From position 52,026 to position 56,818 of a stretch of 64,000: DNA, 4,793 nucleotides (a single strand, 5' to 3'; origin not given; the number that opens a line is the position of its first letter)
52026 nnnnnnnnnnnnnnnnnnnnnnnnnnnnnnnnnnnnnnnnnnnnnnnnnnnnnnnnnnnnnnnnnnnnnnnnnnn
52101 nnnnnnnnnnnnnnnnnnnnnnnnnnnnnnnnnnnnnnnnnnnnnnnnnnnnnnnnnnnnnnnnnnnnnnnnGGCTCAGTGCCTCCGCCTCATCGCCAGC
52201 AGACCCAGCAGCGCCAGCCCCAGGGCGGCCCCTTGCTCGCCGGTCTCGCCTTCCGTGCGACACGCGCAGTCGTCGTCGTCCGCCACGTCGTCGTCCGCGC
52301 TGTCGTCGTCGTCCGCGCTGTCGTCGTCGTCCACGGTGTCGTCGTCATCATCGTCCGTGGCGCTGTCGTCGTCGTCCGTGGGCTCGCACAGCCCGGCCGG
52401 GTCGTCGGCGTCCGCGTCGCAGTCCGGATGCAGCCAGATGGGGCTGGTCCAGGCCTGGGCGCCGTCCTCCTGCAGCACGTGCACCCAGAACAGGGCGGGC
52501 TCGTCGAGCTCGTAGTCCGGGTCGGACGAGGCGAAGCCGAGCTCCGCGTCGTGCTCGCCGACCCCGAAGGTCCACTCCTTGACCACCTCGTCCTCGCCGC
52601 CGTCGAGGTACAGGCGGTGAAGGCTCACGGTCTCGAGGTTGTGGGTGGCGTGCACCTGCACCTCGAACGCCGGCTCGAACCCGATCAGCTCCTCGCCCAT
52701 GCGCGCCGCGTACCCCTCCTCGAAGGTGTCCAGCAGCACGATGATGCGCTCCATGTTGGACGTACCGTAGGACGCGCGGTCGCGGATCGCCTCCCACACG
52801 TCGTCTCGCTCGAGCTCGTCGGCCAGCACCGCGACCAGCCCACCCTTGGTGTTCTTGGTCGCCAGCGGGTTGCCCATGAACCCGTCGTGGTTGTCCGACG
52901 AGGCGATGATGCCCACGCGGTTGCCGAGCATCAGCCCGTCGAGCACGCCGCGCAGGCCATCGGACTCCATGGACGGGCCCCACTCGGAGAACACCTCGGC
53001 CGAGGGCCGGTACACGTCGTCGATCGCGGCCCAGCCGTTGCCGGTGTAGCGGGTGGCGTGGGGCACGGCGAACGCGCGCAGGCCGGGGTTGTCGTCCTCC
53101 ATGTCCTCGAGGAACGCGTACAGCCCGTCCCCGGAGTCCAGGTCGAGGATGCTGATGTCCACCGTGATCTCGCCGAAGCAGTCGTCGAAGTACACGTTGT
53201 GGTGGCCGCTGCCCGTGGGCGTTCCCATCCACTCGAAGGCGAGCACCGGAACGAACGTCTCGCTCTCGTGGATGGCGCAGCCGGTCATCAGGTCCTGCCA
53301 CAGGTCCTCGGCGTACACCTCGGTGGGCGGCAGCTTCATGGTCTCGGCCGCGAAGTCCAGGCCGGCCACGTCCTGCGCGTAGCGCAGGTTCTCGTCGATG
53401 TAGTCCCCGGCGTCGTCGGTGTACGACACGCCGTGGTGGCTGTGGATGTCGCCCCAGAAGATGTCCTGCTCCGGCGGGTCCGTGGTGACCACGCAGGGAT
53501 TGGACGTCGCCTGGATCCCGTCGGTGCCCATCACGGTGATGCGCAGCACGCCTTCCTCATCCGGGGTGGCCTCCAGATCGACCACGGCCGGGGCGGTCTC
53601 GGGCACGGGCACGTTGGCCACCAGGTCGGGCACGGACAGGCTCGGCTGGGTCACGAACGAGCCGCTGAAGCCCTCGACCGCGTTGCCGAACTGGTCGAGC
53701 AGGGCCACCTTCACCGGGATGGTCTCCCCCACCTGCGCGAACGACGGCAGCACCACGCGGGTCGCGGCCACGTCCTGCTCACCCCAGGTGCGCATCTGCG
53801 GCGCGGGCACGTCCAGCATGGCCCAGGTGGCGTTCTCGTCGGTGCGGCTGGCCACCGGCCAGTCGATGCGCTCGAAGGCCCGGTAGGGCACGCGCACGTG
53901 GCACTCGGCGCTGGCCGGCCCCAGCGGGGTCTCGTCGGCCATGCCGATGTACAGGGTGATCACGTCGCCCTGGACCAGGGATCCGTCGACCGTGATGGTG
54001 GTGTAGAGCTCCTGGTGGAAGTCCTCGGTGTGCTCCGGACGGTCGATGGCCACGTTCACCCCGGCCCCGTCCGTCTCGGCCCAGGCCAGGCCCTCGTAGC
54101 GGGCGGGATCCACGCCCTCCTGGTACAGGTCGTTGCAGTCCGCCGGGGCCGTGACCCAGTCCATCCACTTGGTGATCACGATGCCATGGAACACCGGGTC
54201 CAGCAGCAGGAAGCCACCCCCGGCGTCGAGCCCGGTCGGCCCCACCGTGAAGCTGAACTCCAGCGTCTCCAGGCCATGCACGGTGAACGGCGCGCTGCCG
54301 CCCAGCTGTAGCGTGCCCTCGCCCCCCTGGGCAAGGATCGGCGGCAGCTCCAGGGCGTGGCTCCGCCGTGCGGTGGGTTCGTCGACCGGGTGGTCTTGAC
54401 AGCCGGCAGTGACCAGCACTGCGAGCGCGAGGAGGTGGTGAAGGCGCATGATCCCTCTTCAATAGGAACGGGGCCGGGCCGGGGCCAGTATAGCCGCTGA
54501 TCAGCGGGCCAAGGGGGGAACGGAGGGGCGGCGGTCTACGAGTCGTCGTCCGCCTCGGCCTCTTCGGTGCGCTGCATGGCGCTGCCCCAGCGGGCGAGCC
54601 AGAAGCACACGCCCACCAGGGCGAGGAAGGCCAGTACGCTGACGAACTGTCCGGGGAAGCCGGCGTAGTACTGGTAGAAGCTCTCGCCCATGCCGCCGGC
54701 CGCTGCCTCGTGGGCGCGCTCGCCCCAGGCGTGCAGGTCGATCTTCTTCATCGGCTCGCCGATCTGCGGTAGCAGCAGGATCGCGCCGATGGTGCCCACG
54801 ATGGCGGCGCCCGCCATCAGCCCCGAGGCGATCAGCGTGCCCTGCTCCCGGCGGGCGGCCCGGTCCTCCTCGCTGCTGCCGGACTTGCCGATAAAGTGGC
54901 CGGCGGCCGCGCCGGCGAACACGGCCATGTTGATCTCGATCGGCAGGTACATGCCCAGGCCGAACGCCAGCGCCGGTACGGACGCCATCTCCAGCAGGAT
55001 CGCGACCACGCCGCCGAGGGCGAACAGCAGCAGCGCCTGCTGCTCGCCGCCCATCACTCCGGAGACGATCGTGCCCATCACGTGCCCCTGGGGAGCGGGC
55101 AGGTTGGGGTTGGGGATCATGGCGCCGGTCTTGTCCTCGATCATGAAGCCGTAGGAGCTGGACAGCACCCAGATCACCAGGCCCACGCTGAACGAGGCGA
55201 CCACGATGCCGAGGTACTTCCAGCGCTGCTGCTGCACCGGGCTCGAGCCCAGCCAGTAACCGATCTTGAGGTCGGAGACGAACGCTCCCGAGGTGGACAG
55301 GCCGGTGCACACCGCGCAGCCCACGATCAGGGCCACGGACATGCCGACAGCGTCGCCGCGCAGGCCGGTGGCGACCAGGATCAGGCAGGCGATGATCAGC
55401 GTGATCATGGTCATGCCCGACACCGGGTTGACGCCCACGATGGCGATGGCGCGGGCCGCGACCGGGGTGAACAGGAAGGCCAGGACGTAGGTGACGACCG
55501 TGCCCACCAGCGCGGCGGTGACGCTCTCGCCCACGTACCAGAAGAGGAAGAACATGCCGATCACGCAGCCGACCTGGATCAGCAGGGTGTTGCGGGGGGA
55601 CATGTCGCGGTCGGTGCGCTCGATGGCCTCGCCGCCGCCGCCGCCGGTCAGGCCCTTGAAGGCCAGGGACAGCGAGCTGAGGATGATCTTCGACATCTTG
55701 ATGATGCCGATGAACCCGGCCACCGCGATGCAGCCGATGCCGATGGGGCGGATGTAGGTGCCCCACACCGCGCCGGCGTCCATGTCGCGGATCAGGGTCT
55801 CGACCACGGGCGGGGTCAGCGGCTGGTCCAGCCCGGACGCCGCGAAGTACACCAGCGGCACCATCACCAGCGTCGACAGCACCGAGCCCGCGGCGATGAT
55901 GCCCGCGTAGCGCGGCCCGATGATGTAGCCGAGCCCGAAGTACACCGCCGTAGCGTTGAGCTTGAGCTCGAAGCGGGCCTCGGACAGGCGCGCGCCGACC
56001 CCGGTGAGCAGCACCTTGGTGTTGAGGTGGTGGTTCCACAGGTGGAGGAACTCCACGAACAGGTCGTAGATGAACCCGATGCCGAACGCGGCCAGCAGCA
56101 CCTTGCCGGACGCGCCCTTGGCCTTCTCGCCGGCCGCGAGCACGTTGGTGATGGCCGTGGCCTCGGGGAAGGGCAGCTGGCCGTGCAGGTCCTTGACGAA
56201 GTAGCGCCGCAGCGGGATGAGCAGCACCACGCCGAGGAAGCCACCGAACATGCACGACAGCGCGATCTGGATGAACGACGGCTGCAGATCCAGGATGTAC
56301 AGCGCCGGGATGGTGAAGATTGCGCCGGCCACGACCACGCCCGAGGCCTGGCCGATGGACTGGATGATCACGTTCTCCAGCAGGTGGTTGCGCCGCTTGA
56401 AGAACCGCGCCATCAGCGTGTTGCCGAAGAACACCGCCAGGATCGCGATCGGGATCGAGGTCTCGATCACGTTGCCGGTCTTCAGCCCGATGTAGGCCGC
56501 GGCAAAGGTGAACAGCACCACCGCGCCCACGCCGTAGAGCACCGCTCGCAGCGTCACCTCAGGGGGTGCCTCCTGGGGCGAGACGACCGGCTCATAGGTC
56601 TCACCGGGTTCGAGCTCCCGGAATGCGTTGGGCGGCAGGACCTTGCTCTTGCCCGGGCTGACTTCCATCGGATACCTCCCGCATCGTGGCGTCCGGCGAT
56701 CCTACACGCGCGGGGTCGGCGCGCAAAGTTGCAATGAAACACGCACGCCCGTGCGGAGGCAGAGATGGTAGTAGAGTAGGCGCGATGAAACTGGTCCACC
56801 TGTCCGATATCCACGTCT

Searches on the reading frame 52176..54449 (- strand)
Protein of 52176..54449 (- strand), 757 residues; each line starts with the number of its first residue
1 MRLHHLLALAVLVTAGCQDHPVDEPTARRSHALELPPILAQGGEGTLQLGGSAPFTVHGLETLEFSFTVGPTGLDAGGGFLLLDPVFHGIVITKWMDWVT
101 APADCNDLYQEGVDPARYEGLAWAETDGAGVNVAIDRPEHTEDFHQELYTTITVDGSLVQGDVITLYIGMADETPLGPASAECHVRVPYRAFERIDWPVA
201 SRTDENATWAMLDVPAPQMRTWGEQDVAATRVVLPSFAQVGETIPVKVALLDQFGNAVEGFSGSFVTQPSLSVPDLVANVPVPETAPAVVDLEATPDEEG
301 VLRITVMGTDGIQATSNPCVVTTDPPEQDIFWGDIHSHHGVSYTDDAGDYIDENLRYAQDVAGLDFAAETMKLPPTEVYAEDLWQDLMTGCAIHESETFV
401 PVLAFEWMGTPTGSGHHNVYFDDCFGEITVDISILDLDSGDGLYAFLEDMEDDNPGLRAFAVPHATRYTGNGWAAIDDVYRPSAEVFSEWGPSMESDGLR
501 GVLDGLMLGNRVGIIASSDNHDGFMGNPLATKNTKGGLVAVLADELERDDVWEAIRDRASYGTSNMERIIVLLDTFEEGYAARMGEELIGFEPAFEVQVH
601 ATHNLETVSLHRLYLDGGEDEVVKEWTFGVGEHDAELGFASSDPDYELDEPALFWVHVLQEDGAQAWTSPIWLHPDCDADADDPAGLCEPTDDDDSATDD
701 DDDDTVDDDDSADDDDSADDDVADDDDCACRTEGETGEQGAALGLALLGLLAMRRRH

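Call 9: search_protein_families(library=pfam, proteins=[window:52176-54449:-])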
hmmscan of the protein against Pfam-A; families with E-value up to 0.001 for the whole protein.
window:52176-54449:- (757 aa): 1 family
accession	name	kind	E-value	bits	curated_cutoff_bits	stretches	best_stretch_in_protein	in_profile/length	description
PF12228.14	DUF3604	-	5.9e-08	32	20.4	0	376-466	129-222/591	Protein of unknown function (DUF3604)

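Call 21: find_encoding_contigs(protein=window:52176-54449:-, flank=10000)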
Protein window:52176-54449:- (757 aa): 6 contigs read that carry it; 5 places shown.
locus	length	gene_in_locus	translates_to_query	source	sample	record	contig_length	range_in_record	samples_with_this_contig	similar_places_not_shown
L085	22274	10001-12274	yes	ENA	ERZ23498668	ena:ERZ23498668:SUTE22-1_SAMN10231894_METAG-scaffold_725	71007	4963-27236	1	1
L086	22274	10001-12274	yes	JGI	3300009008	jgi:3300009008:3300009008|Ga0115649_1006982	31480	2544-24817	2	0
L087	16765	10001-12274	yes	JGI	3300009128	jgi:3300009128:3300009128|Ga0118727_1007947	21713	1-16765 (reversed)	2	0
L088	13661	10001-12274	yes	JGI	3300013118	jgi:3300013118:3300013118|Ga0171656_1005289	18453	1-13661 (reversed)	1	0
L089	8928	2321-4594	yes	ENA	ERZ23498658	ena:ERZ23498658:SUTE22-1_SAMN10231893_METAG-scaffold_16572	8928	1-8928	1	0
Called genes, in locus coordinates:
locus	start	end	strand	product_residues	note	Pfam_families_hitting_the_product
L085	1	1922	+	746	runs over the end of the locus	PF10150:RNase_E_G, PF20833:RNase_E_G_Thio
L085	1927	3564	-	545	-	PF19864:Radical_SAM_N2, PF04055:Radical_SAM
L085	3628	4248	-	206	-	-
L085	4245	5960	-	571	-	PF12704:MacB_PCD, PF02687:FtsX (weak)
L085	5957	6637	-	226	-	PF00005:ABC_tran, PF13304:AAA_21 (faint)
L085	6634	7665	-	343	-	PF00149:Metallophos, PF12850:Metallophos_2 (faint)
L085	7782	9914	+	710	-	PF03169:OPT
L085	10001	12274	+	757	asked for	-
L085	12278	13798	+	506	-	PF12228:DUF3604 (faint)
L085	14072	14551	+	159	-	-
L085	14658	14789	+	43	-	-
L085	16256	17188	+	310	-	-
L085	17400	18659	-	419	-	PF00091:Tubulin, PF12327:FtsZ_C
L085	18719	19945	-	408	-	PF14450:FtsA, PF02491:SHS2_FTSA, PF06723:MreB_Mbl, PF11104:PilM_2 (weak), PF06277:EutA (weak), PF14450:FtsA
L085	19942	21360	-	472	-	PF08478:POTRA_1, PF03799:FtsQ_DivIB_C (weak)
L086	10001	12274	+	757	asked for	-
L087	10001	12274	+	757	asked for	-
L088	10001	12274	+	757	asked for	-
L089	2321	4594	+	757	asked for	-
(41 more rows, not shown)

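Call 81: search_protein_families(library=padloc, proteins=[window:52176-54449:-], max_evalue=0.001)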
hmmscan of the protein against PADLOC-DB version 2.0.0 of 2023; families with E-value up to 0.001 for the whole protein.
window:52176-54449:- (757 aa): 0 families

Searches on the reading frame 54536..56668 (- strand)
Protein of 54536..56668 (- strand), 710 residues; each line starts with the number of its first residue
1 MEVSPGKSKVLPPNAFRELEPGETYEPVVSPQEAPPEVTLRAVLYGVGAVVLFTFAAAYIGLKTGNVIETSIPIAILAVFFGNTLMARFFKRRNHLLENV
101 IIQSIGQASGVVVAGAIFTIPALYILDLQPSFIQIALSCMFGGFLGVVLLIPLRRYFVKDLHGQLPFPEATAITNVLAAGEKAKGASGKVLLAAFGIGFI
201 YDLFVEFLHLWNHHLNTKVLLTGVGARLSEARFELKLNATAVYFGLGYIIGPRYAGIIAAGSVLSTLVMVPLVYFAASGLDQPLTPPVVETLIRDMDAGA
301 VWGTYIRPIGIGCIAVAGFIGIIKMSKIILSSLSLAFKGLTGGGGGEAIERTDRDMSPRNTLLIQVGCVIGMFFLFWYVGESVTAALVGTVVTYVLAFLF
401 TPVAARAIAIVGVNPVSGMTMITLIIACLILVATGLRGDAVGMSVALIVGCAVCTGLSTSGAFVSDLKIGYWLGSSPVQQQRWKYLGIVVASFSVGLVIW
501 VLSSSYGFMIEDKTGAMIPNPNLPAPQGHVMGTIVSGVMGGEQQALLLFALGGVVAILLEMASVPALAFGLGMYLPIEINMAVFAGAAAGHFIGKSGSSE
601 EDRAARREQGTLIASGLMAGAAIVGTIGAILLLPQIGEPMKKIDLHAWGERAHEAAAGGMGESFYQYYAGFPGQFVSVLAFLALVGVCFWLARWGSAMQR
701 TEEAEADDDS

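Call 9: search_protein_families(library=pfam, proteins=[window:54536-56668:-])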
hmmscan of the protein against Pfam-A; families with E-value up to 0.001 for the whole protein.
window:54536-56668:- (710 aa): 1 family
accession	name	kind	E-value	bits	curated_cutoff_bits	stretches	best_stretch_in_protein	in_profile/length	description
PF03169.20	OPT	-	4.6e-90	303.5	25.8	1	37-631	1-622/623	OPT oligopeptide transporter protein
